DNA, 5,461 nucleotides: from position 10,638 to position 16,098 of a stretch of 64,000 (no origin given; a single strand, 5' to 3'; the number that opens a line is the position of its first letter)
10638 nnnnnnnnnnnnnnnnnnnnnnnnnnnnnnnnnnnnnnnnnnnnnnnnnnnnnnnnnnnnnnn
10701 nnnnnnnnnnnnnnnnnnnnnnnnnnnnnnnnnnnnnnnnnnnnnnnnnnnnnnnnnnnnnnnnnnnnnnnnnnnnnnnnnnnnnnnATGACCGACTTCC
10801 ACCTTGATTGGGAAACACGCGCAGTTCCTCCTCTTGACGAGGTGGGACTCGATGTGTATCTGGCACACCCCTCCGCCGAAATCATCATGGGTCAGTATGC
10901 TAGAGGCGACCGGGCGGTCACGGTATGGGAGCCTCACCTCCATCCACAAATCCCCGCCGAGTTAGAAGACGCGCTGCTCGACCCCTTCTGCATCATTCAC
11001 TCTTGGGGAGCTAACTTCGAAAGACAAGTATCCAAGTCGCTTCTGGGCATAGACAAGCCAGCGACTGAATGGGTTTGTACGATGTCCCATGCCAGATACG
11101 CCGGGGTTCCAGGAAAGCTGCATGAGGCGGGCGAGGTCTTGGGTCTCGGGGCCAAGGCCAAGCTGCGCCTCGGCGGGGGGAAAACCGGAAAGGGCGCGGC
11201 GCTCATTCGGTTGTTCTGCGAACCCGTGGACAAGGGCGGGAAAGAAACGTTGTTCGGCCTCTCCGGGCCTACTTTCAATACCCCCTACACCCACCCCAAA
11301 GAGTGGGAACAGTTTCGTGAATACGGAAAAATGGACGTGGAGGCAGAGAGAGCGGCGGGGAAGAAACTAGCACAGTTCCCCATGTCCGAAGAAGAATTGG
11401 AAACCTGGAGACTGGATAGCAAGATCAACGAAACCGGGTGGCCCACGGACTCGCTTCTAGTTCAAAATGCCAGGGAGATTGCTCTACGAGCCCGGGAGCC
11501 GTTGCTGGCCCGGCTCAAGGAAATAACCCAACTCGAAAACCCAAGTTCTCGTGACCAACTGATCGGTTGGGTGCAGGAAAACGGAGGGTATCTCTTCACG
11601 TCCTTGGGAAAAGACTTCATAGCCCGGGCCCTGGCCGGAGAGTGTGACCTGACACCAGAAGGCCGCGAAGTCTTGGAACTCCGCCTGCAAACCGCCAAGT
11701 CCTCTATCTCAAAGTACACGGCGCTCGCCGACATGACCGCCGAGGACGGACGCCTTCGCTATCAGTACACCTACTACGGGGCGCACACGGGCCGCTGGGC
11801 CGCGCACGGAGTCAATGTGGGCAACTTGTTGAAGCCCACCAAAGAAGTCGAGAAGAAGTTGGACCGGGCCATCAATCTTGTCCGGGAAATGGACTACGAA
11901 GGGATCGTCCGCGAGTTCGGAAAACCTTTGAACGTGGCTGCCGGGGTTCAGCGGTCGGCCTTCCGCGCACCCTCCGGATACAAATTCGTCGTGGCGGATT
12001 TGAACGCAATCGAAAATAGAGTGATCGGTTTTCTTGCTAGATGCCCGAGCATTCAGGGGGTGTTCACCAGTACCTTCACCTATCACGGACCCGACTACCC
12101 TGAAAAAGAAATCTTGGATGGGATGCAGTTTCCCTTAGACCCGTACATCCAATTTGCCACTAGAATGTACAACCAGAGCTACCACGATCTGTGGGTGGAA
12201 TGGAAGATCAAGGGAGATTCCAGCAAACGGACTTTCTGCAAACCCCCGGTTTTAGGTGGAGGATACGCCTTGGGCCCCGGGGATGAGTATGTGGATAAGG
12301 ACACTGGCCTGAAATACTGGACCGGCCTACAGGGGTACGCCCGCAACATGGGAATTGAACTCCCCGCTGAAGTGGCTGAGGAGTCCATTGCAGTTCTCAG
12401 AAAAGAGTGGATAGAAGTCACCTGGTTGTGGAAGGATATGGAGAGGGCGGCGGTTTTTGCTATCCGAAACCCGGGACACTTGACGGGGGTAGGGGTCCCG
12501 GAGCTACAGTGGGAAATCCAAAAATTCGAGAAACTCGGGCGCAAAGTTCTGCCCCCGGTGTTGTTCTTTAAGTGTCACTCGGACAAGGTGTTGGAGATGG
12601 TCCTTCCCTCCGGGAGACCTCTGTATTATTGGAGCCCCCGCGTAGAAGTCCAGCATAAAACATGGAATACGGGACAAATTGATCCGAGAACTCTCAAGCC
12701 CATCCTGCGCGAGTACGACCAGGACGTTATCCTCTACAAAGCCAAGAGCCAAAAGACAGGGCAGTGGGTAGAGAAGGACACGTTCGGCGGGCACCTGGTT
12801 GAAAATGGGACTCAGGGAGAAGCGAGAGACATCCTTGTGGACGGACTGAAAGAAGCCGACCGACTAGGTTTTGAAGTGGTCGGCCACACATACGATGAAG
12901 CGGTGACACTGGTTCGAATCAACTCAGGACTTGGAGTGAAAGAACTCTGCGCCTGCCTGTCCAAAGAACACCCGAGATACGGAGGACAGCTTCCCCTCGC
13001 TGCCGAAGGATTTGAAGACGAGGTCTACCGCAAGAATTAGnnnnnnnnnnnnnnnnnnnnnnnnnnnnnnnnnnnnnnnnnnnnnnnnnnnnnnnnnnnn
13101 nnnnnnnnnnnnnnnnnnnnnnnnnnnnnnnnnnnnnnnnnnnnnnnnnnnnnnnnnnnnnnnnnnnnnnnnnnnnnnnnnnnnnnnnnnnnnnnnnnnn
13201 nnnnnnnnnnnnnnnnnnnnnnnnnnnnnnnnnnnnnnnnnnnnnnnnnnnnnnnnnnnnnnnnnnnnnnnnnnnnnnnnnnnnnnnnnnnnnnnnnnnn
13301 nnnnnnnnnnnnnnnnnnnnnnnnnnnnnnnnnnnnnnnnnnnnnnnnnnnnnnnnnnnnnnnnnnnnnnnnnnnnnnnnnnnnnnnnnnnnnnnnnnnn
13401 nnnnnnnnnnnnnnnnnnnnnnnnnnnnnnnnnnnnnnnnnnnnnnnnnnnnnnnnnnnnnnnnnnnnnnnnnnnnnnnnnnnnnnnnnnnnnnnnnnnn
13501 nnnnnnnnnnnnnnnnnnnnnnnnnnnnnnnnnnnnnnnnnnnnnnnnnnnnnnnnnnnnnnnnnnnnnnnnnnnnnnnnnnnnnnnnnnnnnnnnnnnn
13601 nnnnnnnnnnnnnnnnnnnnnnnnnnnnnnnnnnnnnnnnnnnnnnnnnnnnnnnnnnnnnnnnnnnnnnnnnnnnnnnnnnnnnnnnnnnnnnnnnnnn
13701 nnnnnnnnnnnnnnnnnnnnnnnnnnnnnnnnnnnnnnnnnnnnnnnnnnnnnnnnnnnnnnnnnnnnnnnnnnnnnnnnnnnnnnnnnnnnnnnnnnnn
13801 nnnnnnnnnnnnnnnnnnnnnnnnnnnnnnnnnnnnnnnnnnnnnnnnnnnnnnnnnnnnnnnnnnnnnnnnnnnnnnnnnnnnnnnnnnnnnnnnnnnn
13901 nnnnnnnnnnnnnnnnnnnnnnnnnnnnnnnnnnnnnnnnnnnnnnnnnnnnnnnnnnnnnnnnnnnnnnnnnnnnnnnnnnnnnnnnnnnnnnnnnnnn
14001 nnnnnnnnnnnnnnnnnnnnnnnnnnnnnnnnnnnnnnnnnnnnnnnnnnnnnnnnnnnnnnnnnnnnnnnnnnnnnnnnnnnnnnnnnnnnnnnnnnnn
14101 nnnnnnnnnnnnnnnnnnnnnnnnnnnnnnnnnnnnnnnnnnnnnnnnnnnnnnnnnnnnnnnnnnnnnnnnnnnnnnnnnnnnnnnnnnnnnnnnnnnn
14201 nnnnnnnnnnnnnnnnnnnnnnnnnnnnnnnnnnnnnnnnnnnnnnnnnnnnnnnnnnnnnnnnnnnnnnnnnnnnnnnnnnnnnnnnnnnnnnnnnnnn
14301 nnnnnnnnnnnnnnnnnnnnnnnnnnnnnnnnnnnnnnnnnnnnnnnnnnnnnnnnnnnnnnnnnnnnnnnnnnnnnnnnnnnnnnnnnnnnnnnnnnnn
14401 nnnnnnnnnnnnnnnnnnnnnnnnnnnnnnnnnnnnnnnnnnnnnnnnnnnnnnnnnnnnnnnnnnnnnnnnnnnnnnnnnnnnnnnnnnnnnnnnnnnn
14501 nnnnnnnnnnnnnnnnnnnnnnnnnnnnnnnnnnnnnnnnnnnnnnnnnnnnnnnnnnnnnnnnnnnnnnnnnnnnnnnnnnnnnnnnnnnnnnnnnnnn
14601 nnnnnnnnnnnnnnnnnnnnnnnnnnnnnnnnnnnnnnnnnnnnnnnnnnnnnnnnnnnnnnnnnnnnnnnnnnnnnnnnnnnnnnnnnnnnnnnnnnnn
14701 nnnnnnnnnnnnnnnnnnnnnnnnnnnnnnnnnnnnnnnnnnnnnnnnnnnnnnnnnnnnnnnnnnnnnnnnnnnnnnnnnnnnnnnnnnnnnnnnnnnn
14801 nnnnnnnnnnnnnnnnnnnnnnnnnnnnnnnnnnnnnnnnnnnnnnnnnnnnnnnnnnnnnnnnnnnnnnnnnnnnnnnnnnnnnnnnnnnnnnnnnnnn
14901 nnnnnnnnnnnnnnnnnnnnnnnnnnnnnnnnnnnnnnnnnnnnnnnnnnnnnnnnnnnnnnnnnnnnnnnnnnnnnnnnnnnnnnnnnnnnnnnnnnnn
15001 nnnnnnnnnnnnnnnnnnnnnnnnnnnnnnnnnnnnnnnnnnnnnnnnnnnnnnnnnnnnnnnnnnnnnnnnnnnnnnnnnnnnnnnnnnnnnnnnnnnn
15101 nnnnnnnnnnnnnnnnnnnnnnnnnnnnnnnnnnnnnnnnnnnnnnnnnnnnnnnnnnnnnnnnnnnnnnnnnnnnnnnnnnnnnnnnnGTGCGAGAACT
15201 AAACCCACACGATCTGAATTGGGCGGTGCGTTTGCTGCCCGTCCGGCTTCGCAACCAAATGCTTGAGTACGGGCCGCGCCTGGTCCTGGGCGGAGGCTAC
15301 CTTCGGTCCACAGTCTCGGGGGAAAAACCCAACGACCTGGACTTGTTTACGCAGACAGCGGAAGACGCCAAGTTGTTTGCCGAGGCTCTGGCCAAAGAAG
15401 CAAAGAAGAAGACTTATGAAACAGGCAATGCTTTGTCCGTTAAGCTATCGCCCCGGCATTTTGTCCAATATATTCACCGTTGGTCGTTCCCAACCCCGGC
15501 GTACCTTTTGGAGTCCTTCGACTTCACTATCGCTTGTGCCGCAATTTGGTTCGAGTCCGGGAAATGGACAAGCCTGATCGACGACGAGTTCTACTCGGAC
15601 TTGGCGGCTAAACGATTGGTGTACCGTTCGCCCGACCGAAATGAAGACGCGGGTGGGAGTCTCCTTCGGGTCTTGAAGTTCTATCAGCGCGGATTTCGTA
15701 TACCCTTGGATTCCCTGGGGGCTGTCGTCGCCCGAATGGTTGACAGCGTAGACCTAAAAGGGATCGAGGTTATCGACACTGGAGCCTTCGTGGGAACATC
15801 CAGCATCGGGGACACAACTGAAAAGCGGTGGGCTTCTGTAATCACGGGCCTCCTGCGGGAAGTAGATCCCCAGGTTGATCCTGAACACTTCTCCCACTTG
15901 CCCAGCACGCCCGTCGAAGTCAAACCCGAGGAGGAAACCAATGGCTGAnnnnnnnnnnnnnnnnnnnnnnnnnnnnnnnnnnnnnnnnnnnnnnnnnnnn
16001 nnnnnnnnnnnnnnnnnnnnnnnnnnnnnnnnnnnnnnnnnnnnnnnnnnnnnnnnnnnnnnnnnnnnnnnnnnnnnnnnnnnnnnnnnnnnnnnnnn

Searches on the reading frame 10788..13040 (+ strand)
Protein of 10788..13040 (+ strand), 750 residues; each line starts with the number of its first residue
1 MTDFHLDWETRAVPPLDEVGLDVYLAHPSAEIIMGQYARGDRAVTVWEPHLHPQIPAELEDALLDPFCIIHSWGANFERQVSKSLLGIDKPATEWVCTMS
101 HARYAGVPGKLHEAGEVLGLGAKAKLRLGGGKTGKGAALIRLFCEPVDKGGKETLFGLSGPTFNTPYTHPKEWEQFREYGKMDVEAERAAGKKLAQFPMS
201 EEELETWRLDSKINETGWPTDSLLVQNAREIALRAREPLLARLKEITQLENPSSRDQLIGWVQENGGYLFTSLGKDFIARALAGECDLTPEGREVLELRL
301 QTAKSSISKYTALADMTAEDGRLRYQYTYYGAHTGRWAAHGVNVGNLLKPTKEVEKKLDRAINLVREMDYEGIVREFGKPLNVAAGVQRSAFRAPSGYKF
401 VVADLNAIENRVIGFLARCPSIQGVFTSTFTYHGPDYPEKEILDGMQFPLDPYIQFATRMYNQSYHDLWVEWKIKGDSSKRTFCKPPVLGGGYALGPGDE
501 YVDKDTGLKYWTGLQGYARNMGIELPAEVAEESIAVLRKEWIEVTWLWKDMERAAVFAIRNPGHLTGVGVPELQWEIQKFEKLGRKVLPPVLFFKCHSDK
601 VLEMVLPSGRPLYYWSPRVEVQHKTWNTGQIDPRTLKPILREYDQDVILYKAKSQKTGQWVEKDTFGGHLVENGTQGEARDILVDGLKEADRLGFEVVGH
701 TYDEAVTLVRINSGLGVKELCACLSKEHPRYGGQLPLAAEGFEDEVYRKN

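Call 10: search_protein_families(library=pfam, proteins=[window:10788-13040:+], max_evalue=0.001)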
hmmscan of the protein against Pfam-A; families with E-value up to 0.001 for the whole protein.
window:10788-13040:+ (750 aa): 0 families

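Call 22: search_protein_families(library=phrogs, max_evalue=0.00001, proteins=[window:10788-13040:+])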
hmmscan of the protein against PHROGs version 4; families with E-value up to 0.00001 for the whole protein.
window:10788-13040:+ (750 aa): 3 families
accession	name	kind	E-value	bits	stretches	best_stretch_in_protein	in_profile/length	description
phrog_17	-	DNA, RNA and nucleotide metabolism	2.5e-65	222.2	1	4-742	673-1225/1445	DNA polymerase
phrog_7766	-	DNA, RNA and nucleotide metabolism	1.5e-27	97.2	1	597-750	53-186/186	DNA polymerase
phrog_10285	-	DNA, RNA and nucleotide metabolism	2.6e-24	86.9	1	601-749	194-320/321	DNA polymerase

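Call 28: search_dna_similar(query=window:10788-13040:+, collection=phages, mode=protein, max_rows=15)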
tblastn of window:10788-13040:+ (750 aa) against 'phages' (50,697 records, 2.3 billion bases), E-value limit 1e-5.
Records with a match: 1631; places in all: 1644; records where one place covers at least 80% of the query: 1404.
Best place of each record, by identity: <60% 1631.
By first word of the organism name: Salmonella 448; Escherichia 258; Streptococcus 130; Bacteroides 105; Staphylococcus 84; Xanthomonas 53; Vibrio 45; Klebsiella 29; Pseudomonas 25; Paenibacillus 24; and 96 more.
By host as written in the record: Escherichia coli 137; - 114; Salmonella enterica subsp. enterica serovar Typhimurium 73; Salmonella enterica 73; Salmonella enterica subsp. enterica serovar Enteritidis 60; Salmonella sp. 48; Vibrio lentus 34; Staphylococcus aureus 32; and 546 more.
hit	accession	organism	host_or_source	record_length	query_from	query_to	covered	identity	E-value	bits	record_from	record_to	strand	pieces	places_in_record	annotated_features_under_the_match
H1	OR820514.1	Xanthomonas phage AhaSv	Xanthomonas campestris pv. campestris ...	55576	1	749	100%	33.5%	2e-84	299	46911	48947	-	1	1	DNA polymerase | endonuclease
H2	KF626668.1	Xylella phage Salvo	Xylella fastidiosa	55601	1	749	100%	33.2%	5e-84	298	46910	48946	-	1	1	DNA polymerase I | ribosome_binding_site | Holliday-junction resolvase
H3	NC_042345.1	Xylella phage Salvo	Xylella fastidiosa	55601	1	749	100%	33.2%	5e-84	298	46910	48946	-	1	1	DNA polymerase | ribosome_binding_site | endonuclease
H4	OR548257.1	Clavibacter phage 33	Clavibacter michiganensis subsp. ...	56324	2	749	100%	33.2%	3e-83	295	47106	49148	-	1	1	DNA polymerase | endonuclease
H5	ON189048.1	Xanthomonas phage Seregon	-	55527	1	749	100%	33.1%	1e-83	296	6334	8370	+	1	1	DNA polymerase I | holliday-junction resolvase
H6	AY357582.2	Burkholderia phage BcepNazgul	-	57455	3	750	100%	33.1%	2e-92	323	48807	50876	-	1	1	DNA polymerase I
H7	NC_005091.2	Burkholderia phage BcepNazgul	Burkholderia cepacia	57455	3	750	100%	33.1%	2e-92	323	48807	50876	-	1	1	DNA polymerase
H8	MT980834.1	Serratia phage vB_SmaS-Smarc5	Serratia marcescens 4526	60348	5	750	99%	33.2%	2e-96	334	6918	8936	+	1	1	DNA polymerase I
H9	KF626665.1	Xylella phage Sano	Xylella fastidiosa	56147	2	749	100%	33.0%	7e-83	294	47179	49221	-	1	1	DNA polymerase I | ribosome_binding_site | Holliday-junction resolvase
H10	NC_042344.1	Xylella phage Sano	Xylella fastidiosa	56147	2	749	100%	33.0%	7e-83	294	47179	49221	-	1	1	DNA polymerase | ribosome_binding_site | endonuclease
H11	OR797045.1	Stenotrophomonas phage vB_SmaS_Bhz60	Stenotrophomonas maltophilia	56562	2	749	100%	32.6%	5e-83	295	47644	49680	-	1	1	putative DNA polymerase | putative endonuclease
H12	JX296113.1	Providencia phage Redjac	Providencia stuartii isolate MRSN 2154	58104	4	750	100%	32.6%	7e-87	306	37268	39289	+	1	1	DNA polymerase I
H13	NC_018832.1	Providencia phage Redjac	Providencia stuartii isolate MRSN 2154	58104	4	750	100%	32.6%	7e-87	306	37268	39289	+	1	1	DNA polymerase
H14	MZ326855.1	Stenotrophomonas phage Suzuki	Stenotrophomonas maltophilia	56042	2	749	100%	32.5%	4e-84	298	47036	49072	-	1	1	DNA polymerase I | nuclease | ribosome_binding_site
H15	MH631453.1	Salmonella phage Siskin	Salmonella enterica subsp. enterica ...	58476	4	750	100%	32.5%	2e-89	313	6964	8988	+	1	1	DNA polymerase I | ribosome_binding_site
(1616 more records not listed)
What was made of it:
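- Tried and rejected: The DNA polymerase is only about 33% identical to Nazgul- and Salvo-type phages (call 28).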

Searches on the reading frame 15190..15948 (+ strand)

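Call 22: search_protein_families(library=phrogs, max_evalue=0.00001, proteins=[window:15190-15948:+])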
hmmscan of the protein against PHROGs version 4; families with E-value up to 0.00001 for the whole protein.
window:15190-15948:+ (252 aa): 2 families
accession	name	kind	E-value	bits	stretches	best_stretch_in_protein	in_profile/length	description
phrog_4400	-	unknown function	8.1e-10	39.7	1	29-179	25-188/248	-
phrog_18122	-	unknown function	4.7e-07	30.5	0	91-172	107-184/365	-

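Call 45: search_protein_families(library=ncbifam, max_evalue=1, proteins=[window:15190-15948:+])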
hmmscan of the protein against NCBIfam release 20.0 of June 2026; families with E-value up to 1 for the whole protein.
window:15190-15948:+ (252 aa): 0 families
